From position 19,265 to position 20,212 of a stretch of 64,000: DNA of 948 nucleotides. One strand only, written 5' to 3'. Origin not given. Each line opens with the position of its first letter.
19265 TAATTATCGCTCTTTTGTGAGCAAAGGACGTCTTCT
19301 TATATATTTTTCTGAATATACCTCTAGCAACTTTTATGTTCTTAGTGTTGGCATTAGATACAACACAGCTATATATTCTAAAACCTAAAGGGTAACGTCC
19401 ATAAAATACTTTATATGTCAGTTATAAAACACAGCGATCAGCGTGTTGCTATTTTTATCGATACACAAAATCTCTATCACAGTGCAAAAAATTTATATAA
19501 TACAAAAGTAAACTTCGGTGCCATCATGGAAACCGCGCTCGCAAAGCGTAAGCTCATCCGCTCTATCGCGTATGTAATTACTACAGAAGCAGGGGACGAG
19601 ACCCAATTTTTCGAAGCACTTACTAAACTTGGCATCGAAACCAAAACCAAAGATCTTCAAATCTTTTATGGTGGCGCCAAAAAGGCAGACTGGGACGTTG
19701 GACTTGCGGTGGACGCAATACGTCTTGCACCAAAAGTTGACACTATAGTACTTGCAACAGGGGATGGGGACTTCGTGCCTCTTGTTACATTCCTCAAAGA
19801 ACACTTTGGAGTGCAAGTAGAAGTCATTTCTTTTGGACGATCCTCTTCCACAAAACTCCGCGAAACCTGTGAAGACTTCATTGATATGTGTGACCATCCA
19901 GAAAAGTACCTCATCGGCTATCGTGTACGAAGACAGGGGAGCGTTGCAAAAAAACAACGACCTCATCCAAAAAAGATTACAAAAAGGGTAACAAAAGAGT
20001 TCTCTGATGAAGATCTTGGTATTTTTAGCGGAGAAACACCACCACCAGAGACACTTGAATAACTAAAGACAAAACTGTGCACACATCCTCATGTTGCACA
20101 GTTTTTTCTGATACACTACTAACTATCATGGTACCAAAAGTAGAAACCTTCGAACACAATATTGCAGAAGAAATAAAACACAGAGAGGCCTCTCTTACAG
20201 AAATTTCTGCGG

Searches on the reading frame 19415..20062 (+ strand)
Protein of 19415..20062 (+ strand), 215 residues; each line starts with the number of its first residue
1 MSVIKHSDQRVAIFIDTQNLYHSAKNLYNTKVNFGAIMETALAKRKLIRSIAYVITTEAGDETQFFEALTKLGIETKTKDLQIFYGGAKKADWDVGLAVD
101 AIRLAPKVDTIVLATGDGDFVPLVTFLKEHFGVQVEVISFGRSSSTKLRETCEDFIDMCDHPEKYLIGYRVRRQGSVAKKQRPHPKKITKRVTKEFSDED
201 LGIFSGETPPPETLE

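Call 47: find_related_loci(query=window:19415-20062:+, collection=metagenome_contigs, flank=10000)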
Query window:19415-20062:+ (215 aa) in metagenome_contigs; peptide patterns used: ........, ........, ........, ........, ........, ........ (x = any residue, [..] = any of these).
600 stretches matched a pattern (row limit reached: there are more); 576 encode a relative of the query (tblastn E <= 1e-3); the best 80 are kept; 80 distinct loci.
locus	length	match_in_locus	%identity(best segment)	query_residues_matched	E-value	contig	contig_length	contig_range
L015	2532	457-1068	83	1-207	2e-118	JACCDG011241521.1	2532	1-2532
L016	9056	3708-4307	80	1-206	3e-111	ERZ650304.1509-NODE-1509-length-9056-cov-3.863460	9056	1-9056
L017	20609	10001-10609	80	1-207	3e-108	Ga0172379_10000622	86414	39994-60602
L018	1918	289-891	76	1-207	3e-110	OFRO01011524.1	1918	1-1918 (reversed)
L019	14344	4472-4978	73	1-169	4e-86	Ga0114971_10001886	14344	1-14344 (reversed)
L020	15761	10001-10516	72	1-172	6e-86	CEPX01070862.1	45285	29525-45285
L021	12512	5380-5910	72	1-173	2e-85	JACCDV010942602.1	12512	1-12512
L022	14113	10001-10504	73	1-168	8e-85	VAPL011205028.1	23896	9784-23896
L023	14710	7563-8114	69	1-180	3e-84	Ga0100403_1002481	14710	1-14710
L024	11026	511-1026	70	1-172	5e-84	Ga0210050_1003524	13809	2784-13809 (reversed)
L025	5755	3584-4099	70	1-172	4e-84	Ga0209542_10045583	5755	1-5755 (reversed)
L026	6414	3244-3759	73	1-173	5e-84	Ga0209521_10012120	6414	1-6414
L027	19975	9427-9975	67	1-187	4e-83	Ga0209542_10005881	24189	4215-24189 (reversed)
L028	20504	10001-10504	70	1-168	5e-83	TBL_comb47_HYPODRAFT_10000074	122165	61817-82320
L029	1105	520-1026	70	1-170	1e-89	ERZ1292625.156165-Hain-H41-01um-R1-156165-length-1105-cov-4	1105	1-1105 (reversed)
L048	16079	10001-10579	62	1-196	2e-81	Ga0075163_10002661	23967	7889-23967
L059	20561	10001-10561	62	1-189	5e-81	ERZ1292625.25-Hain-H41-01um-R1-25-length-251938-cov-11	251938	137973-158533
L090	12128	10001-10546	64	1-181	1e-79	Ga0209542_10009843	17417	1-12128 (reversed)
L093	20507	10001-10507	67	1-170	2e-79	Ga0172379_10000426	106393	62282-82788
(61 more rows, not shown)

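Call 84: search_protein_families(library=pfam, proteins=[L090:5986-6735:+, L090:6802-7728:+, L090:7846-8613:+, L090:8756-9505:+, L090:7729-8925:-, L016:1823-2992:-, L025:1274-1813:-, L059:8523-9092:-, L048:8769-9194:-, L093:9120-9512:+], max_evalue=0.01)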
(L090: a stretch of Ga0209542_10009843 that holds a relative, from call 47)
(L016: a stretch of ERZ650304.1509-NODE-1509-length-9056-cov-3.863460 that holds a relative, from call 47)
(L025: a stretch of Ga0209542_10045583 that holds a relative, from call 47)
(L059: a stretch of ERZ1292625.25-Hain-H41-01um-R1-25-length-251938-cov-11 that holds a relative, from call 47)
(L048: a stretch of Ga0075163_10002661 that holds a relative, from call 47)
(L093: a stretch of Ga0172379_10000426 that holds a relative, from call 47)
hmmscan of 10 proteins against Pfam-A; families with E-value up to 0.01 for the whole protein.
L090:5986-6735:+ (249 aa): 6 families
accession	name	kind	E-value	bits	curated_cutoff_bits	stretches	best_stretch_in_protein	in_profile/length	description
PF01978.25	TrmB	-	7.3e-12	45.4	25.6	1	5-67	1-63/68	Sugar-specific transcriptional regulator TrmB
PF13412.12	HTH_24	-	3.5e-05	23.7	21.9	1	23-57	14-48/48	Winged helix-turn-helix DNA-binding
PF12840.13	HTH_20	-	0.00056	20.3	27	1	16-58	8-50/51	Helix-turn-helix domain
PF09339.16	HTH_IclR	-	0.0012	19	22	1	19-57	9-49/52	IclR helix-turn-helix domain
PF01022.26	HTH_5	-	0.0016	18.7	22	1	27-58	16-47/47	Bacterial regulatory protein, arsR family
PF24409.1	wHTH-PRTase_assc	-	0.005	17.3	27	1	18-82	3-71/83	wHTH-PRTase associated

L090:6802-7728:+ (308 aa): 1 family
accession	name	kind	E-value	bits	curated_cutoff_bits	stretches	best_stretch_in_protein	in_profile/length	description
PF04204.22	HTS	-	1.2e-108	363.1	27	1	3-299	2-297/298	Homoserine O-succinyltransferase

L090:7846-8613:+ (255 aa): 0 families

L090:8756-9505:+ (249 aa): 1 family
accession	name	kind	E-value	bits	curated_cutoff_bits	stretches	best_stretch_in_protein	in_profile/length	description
PF00254.34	FKBP_C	-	1.2e-26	93.3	21.1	1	141-237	4-94/94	FKBP-type peptidyl-prolyl cis-trans isomerase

L090:7729-8925:- (398 aa): 16 families
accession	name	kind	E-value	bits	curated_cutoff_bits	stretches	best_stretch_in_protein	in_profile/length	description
PF12002.13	MgsA_C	-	2.6e-50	171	27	1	258-396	2-147/167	MgsA AAA+ ATPase C terminal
PF16193.11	AAA_assoc_2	-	3e-24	85.5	34.3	1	187-256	6-81/81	AAA C-terminal domain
PF00004.35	AAA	-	7.9e-19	68.8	21.2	1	42-156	2-127/131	ATPase family associated with various cellular activities (AAA)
PF05496.18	RuvB_N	-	1.7e-14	54.3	27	1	8-132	1-115/159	Holliday junction DNA helicase RuvB P-loop domain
PF07728.20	AAA_5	-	2.7e-09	37.6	22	1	41-138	2-103/139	AAA domain (dynein-related subfamily)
PF13401.12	AAA_22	-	5.8e-06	27.1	27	1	42-131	9-117/130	AAA domain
PF01078.27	Mg_chelatase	-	9.6e-06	25.6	20.3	0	39-57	23-41/207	Magnesium chelatase, subunit ChlI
PF07724.20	AAA_2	-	1e-05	26.1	27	1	37-131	2-105/166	AAA domain (Cdc48 subfamily)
PF13479.12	AAA_24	-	2.6e-05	24.6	27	1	41-114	5-77/195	AAA domain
PF13191.12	AAA_16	-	3.1e-05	25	32.6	0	40-65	26-51/167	AAA ATPase domain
PF13173.12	AAA_14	-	3.7e-05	24.2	27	1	42-153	6-116/129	AAA domain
PF00158.32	Sigma54_activat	-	0.00014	22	20.2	1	40-139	24-131/168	Sigma-54 interaction domain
PF20720.3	nSTAND3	-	0.00026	21.2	27.2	1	42-84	21-62/155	Novel STAND NTPase 3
PF13604.12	AAA_30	-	0.0012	19.1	27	1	41-134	21-123/191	AAA domain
PF07726.17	AAA_3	-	0.0014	18.9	27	1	42-140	3-101/131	ATPase family associated with various cellular activities (AAA)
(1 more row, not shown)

L016:1823-2992:- (389 aa): 0 families

L025:1274-1813:- (179 aa): 0 families

L059:8523-9092:- (189 aa): 0 families

L048:8769-9194:- (141 aa): 0 families

L093:9120-9512:+ (130 aa): 0 families
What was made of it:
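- Other inserts at the xer/rpsO junction are ordinary genes (TrmB, HTS, MgsA, FKBP; call 84).
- Tried and rejected: Defence hotspot at xer/rpsO: other inserts there are ordinary genes or unknowns (call 84).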
